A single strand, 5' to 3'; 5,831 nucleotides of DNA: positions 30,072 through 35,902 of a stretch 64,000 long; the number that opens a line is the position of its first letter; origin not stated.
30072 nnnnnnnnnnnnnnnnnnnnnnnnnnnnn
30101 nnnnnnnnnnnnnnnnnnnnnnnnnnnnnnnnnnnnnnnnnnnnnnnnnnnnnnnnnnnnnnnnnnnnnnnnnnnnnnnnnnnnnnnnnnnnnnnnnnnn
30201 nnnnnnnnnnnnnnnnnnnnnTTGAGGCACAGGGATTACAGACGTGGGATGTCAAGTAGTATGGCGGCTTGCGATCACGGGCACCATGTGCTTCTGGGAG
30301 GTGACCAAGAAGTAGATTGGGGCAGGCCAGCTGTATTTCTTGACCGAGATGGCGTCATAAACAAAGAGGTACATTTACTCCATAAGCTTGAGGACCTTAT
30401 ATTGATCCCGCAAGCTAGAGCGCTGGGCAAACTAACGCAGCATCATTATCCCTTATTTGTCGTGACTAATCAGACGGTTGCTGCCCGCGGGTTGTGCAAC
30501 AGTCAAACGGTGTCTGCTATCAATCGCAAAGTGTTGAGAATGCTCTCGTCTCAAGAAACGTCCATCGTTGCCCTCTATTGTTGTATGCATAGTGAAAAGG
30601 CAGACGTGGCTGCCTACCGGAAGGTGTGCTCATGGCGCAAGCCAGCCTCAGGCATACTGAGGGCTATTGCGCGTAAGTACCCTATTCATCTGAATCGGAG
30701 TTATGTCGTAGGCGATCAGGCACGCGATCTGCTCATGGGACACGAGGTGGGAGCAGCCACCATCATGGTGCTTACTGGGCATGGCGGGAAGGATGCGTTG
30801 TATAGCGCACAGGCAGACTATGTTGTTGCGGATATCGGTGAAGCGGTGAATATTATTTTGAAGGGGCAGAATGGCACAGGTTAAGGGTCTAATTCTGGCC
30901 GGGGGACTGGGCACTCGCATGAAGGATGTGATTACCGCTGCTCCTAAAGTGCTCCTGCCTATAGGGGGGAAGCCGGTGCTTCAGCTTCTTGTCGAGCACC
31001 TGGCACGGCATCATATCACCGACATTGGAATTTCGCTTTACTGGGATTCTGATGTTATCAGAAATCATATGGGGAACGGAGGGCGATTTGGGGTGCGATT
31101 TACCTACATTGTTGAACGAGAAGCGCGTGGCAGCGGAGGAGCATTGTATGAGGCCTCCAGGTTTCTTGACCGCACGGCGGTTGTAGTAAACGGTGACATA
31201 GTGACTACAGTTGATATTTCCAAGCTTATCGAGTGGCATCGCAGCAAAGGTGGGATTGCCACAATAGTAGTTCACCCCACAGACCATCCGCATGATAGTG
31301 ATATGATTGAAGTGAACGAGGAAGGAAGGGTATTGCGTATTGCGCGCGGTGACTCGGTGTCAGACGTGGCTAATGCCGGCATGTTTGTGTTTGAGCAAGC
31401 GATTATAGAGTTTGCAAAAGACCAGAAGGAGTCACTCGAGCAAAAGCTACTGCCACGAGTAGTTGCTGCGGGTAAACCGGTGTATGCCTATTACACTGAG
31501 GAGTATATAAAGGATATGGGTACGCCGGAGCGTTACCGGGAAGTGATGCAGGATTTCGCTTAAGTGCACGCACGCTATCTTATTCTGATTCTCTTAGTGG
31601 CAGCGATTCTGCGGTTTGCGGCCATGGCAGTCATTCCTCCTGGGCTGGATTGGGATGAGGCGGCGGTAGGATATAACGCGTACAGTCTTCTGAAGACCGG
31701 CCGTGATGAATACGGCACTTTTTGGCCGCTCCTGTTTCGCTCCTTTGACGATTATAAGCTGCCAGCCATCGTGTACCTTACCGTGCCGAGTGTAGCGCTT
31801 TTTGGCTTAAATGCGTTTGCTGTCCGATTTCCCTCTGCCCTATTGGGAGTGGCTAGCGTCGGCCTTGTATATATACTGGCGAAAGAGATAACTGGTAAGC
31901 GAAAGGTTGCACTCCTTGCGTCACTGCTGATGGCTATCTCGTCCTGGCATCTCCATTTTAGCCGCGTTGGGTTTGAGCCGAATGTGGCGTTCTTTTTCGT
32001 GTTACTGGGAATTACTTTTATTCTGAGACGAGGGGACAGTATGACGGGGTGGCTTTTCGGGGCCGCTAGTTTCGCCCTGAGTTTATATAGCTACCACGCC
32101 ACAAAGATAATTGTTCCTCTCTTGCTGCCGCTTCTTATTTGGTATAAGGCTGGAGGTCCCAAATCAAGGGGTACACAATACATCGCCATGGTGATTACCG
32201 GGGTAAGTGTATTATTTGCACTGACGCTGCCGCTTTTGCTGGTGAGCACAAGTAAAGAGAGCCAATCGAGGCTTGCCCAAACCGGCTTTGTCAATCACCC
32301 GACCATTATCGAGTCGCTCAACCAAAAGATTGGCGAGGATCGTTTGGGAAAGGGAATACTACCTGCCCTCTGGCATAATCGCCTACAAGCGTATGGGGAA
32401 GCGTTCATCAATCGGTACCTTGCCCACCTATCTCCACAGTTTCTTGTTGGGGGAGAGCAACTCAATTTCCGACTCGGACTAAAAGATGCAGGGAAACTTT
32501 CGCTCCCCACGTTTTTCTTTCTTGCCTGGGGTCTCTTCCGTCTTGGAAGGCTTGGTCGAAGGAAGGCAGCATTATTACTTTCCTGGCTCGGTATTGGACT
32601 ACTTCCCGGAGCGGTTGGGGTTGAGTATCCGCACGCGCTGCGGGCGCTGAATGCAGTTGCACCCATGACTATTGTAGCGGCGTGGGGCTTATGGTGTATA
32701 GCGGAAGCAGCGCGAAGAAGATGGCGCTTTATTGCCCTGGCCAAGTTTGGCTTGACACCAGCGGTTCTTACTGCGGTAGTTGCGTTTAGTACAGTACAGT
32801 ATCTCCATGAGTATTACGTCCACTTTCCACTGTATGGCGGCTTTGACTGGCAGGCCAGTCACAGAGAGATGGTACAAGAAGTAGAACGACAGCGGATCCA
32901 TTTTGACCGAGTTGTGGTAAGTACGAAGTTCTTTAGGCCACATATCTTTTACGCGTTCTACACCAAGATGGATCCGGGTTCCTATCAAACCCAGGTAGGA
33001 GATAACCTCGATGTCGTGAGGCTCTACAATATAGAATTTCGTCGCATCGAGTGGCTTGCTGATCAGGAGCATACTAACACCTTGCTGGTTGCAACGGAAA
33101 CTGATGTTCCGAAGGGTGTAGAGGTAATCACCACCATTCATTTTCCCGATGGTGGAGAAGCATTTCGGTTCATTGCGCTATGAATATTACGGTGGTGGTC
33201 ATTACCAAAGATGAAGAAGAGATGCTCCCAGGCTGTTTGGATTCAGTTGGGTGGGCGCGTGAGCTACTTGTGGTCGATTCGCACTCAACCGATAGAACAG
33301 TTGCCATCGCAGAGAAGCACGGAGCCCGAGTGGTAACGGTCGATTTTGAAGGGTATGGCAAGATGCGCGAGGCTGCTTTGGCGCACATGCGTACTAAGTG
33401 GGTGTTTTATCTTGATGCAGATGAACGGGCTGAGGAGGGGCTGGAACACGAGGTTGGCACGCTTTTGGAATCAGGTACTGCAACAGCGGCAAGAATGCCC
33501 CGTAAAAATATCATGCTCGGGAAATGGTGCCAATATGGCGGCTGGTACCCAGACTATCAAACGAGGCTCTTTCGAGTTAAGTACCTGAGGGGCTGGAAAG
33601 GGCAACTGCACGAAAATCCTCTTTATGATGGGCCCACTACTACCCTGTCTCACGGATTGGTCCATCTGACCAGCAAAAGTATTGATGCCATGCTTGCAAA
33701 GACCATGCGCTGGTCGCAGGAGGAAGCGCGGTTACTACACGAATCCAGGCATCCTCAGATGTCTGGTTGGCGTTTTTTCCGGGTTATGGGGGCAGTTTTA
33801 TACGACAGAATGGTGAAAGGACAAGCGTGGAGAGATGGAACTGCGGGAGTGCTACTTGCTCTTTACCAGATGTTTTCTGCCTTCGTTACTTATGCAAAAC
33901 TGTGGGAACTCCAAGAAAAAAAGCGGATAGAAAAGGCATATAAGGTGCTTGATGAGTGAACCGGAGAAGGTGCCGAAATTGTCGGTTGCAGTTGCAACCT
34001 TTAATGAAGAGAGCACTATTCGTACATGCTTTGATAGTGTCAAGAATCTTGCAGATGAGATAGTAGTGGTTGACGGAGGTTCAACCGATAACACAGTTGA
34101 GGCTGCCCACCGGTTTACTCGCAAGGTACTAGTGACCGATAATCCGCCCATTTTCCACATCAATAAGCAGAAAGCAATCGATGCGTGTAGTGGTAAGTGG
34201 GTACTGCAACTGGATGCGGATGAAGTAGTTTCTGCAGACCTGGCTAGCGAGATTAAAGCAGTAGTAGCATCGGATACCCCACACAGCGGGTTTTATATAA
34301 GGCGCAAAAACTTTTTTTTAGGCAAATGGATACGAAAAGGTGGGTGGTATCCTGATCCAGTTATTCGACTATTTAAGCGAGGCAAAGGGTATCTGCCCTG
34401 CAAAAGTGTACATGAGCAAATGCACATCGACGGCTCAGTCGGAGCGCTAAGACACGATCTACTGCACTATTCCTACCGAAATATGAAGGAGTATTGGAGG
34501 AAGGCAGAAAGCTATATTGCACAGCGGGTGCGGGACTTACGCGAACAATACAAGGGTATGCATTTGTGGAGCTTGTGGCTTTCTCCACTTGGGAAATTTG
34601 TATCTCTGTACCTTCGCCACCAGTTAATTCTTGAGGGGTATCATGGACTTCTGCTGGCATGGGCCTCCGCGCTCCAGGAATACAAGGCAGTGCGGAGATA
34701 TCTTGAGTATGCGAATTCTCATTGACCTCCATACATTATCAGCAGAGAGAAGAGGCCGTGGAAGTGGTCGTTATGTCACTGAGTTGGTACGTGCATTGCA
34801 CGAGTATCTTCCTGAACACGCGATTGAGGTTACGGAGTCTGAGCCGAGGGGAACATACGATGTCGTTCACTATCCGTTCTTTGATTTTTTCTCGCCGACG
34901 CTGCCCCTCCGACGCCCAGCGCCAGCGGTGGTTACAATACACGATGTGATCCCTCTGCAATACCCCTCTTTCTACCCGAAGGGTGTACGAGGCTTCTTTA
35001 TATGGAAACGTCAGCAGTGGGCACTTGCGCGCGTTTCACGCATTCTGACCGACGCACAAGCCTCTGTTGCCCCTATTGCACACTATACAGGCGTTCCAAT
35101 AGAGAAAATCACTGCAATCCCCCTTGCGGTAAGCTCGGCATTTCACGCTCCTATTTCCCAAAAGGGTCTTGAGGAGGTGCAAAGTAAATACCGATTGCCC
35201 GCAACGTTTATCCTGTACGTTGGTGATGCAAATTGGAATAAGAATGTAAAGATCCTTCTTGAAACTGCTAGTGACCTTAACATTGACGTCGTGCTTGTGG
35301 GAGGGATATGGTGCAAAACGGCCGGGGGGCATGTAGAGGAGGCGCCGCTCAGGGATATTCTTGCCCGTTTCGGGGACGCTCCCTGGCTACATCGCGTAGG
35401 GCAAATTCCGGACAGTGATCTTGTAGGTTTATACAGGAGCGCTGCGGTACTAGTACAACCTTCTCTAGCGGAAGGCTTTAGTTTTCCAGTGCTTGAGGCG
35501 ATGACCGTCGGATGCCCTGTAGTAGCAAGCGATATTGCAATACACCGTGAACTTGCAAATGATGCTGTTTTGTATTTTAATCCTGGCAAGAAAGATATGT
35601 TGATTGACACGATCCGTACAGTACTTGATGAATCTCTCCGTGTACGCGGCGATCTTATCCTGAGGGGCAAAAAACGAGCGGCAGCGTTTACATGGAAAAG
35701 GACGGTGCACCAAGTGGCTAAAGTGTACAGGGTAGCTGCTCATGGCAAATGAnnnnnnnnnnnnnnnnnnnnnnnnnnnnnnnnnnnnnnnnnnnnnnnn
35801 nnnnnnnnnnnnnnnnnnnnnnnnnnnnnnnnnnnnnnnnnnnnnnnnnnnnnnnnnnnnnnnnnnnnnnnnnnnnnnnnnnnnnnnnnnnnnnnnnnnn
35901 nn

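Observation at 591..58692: Nineteen GT-C-type polytopic membrane glycosyltransferases in 64 kb, suggesting a combinatorial lipid-carrier-dependent extracytoplasmic glycosylation island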

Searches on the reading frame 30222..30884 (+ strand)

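Call 6: search_protein_families(library=pfam, proteins=[window:30222-30884:+], max_evalue=0.001)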
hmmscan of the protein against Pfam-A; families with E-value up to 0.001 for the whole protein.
window:30222-30884:+ (220 aa): 3 families
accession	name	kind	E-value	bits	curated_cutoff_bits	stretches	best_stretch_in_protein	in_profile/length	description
PF13242.12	Hydrolase_like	-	3.9e-16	59.2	22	1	138-208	2-75/75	HAD-hyrolase-like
PF08645.17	PNK3P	-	3.6e-06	27.3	22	1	66-211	36-150/161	Polynucleotide kinase 3 phosphatase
PF13419.12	HAD_2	-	4.2e-05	24.2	23.8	0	128-183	123-178/178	Haloacid dehalogenase-like hydrolase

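Call 80: search_protein_families(library=ncbifam, proteins=[window:30222-30884:+], max_evalue=1e-8)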
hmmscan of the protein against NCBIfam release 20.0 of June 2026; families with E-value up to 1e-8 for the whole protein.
window:30222-30884:+ (220 aa): 8 families
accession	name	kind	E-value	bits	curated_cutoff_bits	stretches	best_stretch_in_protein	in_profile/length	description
NF006506.0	PRK08942.1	equivalog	2.6e-36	124.9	178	1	36-214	4-179/182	D-glycero-beta-D-manno-heptose 1,7-bisphosphate 7-phosphatase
TIGR01656.1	Histidinol-ppas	subfamily_domain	1.7e-29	102.6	84.15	1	36-183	1-145/149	histidinol-phosphate phosphatase domain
TIGR01662.1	HAD-SF-IIIA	subfamily_domain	3e-22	79.2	44.6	1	37-184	2-139/141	HAD-IIIA family hydrolase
TIGR00213.1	GmhB_yaeD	subfamily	1.8e-21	76.6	149.6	1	36-179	2-145/176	D-glycero-beta-D-manno-heptose 1,7-bisphosphate 7-phosphatase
NF005264.0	PRK06769.1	equivalog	4e-21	75.6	217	1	37-214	6-173/175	HAD-IIIA family hydrolase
NF050049.1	HBPPhtaseGmhB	domain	2e-17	63.5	250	1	37-190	5-150/171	D-glycero-alpha-D-manno-heptose-1,7-bisphosphate 7-phosphatase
NF003937.0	PRK05446.1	equivalog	2.3e-14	53.2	443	1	36-183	4-148/355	bifunctional histidinol-phosphatase/imidazoleglycerol-phosphate dehydratase HisB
TIGR01261.1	hisB_Nterm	equivalog_domain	3.5e-11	42.9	140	1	36-180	2-143/161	histidinol-phosphatase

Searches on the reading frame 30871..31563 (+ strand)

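Call 7: search_protein_families(library=pfam, proteins=[window:30871-31563:+], max_evalue=0.001)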
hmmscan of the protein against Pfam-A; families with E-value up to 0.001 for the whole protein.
window:30871-31563:+ (230 aa): 2 families
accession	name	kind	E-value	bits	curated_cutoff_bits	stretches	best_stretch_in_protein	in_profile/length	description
PF00483.29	NTP_transferase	-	8.8e-34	117.6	21.2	1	5-228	1-241/245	Nucleotidyl transferase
PF12804.13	NTP_transf_3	-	3.4e-11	44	27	1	6-140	1-128/160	MobA-like NTP transferase domain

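Call 80: search_protein_families(library=ncbifam, proteins=[window:30871-31563:+], max_evalue=1e-8)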
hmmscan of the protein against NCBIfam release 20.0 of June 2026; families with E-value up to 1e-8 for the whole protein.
window:30871-31563:+ (230 aa): 21 families
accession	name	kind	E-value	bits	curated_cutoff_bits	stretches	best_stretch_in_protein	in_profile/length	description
NF052502.1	man1P_GTase_Rv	exception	1.7e-38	132.4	440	1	6-226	3-227/352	mannose-1-phosphate guanylyltransferase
TIGR03992.1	Arch_glmU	subfamily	1.3e-30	106.5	292.1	1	5-219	2-217/393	bifunctional sugar-1-phosphate nucleotidylyltransferase/acetyltransferase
TIGR01208.1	rmlA_long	equivalog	1.4e-27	96.5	320.25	1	5-220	1-225/353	glucose-1-phosphate thymidylyltransferase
NF049965.1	GlMnHpPGnyltfHddC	equivalog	1.8e-26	93.1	300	1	5-227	2-219/221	D-glycero-D-manno-heptose 1-phosphate guanosyltransferase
NF045761.1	NAMPUrTaseMurU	equivalog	7.9e-25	88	250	1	5-226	2-224/226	N-acetylmuramate alpha-1-phosphate uridylyltransferase MurU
NF041313.1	UDPGP_AglF_Halo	equivalog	8.9e-21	74.4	400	1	5-183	2-183/234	UTP--glucose-1-phosphate uridylyltransferase AglF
TIGR01207.1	rmlA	equivalog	6.5e-20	71.4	360.65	1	5-189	1-190/286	glucose-1-phosphate thymidylyltransferase RfbA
TIGR02623.1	G1P_cyt_trans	equivalog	1.4e-19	70.6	300.25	1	78-218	96-234/255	glucose-1-phosphate cytidylyltransferase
NF012024.0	PRK15480.1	equivalog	9.4e-18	64.3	588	1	1-189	1-194/292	glucose-1-phosphate thymidylyltransferase RfbA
TIGR01173.1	glmU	equivalog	5.8e-14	51.8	366.85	1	7-176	4-174/452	bifunctional UDP-N-acetylglucosamine diphosphorylase/glucosamine-1-phosphate N-acetyltransferase GlmU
NF003670.0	PRK05293.1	equivalog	6.1e-14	51.7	470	1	3-225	4-254/382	glucose-1-phosphate adenylyltransferase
NF041173.1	Sug_nt_acttase_Thmprot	equivalog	2.8e-13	49.6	600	1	5-188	2-182/405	bifunctional sugar-1-phosphate nucleotidylyltransferase/acetyltransferase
NF010935.0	PRK14355.1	equivalog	4e-13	48.8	718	1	1-179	1-183/459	bifunctional UDP-N-acetylglucosamine diphosphorylase/glucosamine-1-phosphate N-acetyltransferase GlmU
NF010934.1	PRK14354.1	equivalog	4.8e-13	48.4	450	1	7-178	3-176/447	bifunctional UDP-N-acetylglucosamine diphosphorylase/glucosamine-1-phosphate N-acetyltransferase GlmU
NF010937.0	PRK14357.1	equivalog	9.9e-11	41.2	658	1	5-160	2-149/448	bifunctional UDP-N-acetylglucosamine diphosphorylase/glucosamine-1-phosphate N-acetyltransferase GlmU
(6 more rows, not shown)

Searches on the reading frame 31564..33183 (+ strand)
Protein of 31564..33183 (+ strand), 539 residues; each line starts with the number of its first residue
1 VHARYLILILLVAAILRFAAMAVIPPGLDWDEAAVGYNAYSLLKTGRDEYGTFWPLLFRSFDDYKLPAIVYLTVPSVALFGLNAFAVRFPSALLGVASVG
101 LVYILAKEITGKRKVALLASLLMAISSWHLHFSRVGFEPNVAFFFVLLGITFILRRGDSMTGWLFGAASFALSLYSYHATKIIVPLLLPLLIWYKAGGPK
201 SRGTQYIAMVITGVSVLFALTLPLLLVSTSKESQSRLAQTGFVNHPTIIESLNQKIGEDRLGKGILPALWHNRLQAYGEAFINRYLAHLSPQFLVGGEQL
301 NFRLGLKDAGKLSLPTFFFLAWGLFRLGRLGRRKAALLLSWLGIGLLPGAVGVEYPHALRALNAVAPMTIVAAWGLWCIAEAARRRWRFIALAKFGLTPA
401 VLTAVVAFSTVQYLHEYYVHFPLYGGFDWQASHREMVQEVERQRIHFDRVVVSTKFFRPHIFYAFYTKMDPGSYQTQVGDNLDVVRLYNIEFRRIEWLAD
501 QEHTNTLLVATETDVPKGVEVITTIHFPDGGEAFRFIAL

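Call 5: search_protein_families(library=pfam, proteins=[window:31564-33183:+], max_evalue=0.01)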
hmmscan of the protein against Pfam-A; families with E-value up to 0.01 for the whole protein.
window:31564-33183:+ (539 aa): 2 families
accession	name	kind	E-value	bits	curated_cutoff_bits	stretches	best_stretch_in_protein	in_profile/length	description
PF13231.12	PMT_2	-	4e-09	37.3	26.1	1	67-215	4-151/160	Dolichyl-phosphate-mannose-protein mannosyltransferase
PF02366.24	PMT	-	1.7e-08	34.8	22.7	1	9-223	3-229/245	Dolichyl-phosphate-mannose-protein mannosyltransferase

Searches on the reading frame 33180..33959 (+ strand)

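Call 7: search_protein_families(library=pfam, proteins=[window:33180-33959:+], max_evalue=0.001)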
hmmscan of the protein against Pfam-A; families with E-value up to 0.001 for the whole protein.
window:33180-33959:+ (259 aa): 2 families
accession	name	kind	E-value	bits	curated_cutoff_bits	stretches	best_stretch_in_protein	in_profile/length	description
PF00535.33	Glycos_transf_2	-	4.2e-15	56.5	23.3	1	4-117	1-126/168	Glycosyl transferase family 2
PF13704.12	Glyco_tranf_2_4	-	2.4e-05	25.2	27.5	1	26-82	19-82/98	Glycosyl transferase family 2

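Call 30: search_protein_families(library=ncbifam, proteins=[window:33180-33959:+], max_evalue=0.00001)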
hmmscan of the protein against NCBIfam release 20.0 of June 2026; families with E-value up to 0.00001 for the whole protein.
window:33180-33959:+ (259 aa): 5 families
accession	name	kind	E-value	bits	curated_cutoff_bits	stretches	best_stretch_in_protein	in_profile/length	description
TIGR04182.1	glyco_TIGR04182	equivalog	2.5e-10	40.2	325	1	3-86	2-87/293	S-layer glycoprotein N-glycosyltransferase AglJ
TIGR04195.1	S_glycosyl_SunS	equivalog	4.4e-10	39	350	1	2-148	58-203/421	SunS family peptide S-glycosyltransferase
TIGR04283.1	glyco_like_mftF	equivalog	1.9e-09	37.5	182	1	3-105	1-106/221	TIGR04283 family arsenosugar biosynthesis glycosyltransferase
NF010496.0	PRK13915.1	equivalog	1.1e-06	28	262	1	3-81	33-126/307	glucosyl-3-phosphoglycerate synthase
NF041391.1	DPhHxTase_Halo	equivalog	1.8e-06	27.1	375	1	27-82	25-79/213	dolichyl-phosphate hexose transferase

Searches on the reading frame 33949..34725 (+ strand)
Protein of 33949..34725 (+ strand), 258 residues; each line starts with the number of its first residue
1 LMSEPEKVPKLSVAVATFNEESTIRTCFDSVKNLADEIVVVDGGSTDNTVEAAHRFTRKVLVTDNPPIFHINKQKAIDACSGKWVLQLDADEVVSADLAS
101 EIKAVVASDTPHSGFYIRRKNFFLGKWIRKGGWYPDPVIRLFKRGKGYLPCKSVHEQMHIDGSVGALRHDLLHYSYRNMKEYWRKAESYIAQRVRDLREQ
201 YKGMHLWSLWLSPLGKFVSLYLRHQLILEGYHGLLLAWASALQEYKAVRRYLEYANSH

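Call 7: search_protein_families(library=pfam, proteins=[window:33949-34725:+], max_evalue=0.001)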
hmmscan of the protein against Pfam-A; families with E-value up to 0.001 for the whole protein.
window:33949-34725:+ (258 aa): 2 families
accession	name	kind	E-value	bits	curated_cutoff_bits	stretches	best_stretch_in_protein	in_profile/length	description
PF00535.33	Glycos_transf_2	-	3e-19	70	23.3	1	12-104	1-101/168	Glycosyl transferase family 2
PF13704.12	Glyco_tranf_2_4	-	9.2e-06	26.5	27.5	1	19-96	2-86/98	Glycosyl transferase family 2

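Call 30: search_protein_families(library=ncbifam, proteins=[window:33949-34725:+], max_evalue=0.00001)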
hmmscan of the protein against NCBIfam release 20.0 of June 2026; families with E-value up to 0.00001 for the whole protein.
window:33949-34725:+ (258 aa): 5 families
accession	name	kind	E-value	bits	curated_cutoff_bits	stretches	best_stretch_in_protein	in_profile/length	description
TIGR04195.1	S_glycosyl_SunS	equivalog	7.6e-13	48.1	350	1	7-105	55-154/421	SunS family peptide S-glycosyltransferase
TIGR04283.1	glyco_like_mftF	equivalog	4e-12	46.2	182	1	11-116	1-107/221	TIGR04283 family arsenosugar biosynthesis glycosyltransferase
NF007482.0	PRK10073.1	equivalog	1.4e-09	37.4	423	1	7-101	4-105/334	glycosyltransferase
NF010496.0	PRK13915.1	equivalog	3.9e-07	29.4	262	1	10-64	32-92/307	glucosyl-3-phosphoglycerate synthase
TIGR04182.1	glyco_TIGR04182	equivalog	4.7e-07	29.5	325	1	12-100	3-91/293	S-layer glycoprotein N-glycosyltransferase AglJ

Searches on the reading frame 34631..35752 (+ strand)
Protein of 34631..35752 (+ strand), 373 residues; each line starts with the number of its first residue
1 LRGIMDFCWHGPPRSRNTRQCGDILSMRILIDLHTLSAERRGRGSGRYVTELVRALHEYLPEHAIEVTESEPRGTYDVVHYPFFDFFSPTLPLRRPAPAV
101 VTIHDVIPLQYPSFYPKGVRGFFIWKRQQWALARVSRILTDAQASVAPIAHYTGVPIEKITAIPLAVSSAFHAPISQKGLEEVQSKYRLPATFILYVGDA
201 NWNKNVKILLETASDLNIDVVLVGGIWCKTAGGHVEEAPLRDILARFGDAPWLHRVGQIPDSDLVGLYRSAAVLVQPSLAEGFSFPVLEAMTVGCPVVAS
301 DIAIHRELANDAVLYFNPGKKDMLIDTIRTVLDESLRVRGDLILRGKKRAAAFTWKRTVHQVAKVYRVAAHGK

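Call 7: search_protein_families(library=pfam, proteins=[window:34631-35752:+], max_evalue=0.001)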
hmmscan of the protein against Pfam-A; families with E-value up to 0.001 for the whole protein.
window:34631-35752:+ (373 aa): 6 families
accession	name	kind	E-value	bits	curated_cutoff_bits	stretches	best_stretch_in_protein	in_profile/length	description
PF00534.26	Glycos_transf_1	-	1.2e-21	77.4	26.4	1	191-347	15-170/172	Glycosyl transferases group 1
PF13692.12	Glyco_trans_1_4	-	4.1e-18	66.4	27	1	194-333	4-141/142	Glycosyl transferases group 1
PF13439.12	Glyco_transf_4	-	2.1e-08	34.8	28.5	1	75-167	72-166/170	Glycosyltransferase Family 4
PF13579.12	Glyco_trans_4_4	-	1.8e-06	28.9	29.7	1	40-165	51-157/158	Glycosyl transferase 4-like domain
PF13524.12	Glyco_trans_1_2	-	1.2e-05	25.8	25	1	209-362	5-142/144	Glycosyl transferase-like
PF20706.3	GT4-conflict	-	0.00019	21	26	1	264-301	275-312/385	Family 4 Glycosyltransferase in conflict systems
